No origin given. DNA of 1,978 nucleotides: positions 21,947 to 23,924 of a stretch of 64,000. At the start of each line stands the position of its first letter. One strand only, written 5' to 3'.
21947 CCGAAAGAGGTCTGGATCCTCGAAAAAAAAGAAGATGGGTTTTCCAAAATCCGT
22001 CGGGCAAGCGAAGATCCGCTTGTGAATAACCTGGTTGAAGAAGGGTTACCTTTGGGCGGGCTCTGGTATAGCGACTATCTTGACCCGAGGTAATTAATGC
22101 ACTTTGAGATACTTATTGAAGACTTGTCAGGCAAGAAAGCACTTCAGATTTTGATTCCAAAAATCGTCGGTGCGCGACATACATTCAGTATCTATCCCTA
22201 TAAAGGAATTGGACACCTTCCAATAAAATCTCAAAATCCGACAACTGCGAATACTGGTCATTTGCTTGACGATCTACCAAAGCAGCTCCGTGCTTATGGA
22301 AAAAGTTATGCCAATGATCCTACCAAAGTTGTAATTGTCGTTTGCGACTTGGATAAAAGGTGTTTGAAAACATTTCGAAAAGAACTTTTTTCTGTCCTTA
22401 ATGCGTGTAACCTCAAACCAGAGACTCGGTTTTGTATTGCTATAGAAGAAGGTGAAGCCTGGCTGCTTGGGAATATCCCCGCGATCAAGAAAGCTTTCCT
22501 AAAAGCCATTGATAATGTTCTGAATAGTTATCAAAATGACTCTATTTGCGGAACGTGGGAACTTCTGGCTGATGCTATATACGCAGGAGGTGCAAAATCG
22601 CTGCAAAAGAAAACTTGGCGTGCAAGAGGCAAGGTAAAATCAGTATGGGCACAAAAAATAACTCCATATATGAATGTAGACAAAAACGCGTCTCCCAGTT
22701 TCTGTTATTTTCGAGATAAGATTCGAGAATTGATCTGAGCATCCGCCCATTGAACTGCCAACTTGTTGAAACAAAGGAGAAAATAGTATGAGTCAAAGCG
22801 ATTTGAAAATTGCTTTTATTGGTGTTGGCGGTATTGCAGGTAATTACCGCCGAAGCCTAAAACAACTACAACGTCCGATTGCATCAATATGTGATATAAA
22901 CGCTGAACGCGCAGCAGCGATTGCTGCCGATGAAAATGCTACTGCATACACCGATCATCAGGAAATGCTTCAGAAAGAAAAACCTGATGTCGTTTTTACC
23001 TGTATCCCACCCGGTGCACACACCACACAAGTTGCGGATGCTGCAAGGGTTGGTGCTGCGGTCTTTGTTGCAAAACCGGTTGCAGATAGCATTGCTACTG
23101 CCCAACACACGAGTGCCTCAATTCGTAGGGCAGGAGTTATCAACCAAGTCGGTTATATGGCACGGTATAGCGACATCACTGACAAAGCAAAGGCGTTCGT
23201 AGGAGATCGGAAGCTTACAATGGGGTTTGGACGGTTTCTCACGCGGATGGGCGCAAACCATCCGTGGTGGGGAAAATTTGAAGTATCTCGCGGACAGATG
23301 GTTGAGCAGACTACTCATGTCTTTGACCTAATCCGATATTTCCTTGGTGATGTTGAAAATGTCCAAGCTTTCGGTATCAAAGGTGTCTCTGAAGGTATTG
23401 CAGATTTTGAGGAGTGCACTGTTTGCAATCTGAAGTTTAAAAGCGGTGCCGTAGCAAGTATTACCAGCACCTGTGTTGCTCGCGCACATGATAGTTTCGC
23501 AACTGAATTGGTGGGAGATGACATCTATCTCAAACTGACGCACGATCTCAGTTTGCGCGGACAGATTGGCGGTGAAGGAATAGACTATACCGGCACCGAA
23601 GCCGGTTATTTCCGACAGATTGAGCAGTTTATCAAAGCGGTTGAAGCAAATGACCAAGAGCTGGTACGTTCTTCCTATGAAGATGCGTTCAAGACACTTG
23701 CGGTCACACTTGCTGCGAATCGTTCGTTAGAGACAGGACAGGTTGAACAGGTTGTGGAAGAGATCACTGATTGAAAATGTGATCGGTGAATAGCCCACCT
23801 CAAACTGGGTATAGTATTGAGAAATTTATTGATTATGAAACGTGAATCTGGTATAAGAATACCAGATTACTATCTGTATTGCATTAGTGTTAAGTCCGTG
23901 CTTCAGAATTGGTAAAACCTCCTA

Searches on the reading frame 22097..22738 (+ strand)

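Call 36: search_protein_families(library=pfam, max_evalue=0.001, proteins=[window:22097-22738:+])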
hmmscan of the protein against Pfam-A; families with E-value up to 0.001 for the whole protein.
window:22097-22738:+ (213 aa): 1 family
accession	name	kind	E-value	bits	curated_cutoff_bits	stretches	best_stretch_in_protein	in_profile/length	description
PF14103.11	DUF4276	-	1.3e-05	26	30.2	1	8-209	2-191/192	Domain of unknown function (DUF4276)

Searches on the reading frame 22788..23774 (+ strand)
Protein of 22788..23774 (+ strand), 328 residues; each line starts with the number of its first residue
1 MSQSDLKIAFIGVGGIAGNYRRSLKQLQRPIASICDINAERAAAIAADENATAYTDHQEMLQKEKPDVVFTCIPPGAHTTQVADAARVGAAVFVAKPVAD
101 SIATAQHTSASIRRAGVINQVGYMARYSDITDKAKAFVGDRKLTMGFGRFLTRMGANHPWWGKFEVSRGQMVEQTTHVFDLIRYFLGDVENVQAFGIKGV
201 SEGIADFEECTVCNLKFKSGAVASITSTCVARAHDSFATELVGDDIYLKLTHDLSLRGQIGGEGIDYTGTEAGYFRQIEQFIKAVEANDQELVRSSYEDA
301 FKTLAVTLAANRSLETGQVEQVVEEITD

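Call 36: search_protein_families(library=pfam, max_evalue=0.001, proteins=[window:22788-23774:+])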
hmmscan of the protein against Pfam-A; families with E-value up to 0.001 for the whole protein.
window:22788-23774:+ (328 aa): 5 families
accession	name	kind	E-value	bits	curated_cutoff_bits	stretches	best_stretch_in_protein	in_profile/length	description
PF01408.29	GFO_IDH_MocA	-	5.3e-21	76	24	1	6-123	1-120/120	Oxidoreductase family, NAD-binding Rossmann fold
PF22725.1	GFO_IDH_MocA_C3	-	2.7e-12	47.2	27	1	149-245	22-120/124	GFO/IDH/MocA C-terminal domain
PF08635.15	ox_reductase_C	-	1.1e-08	35.3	22.5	1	126-190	1-68/142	Putative oxidoreductase C terminal domain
PF02894.22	GFO_IDH_MocA_C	-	9.7e-07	29.2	22.9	1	160-318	32-214/218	Oxidoreductase family, C-terminal alpha/beta domain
PF03807.23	F420_oxidored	-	1.9e-06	28.8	21.6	1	7-84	1-78/94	NADP oxidoreductase coenzyme F420-dependent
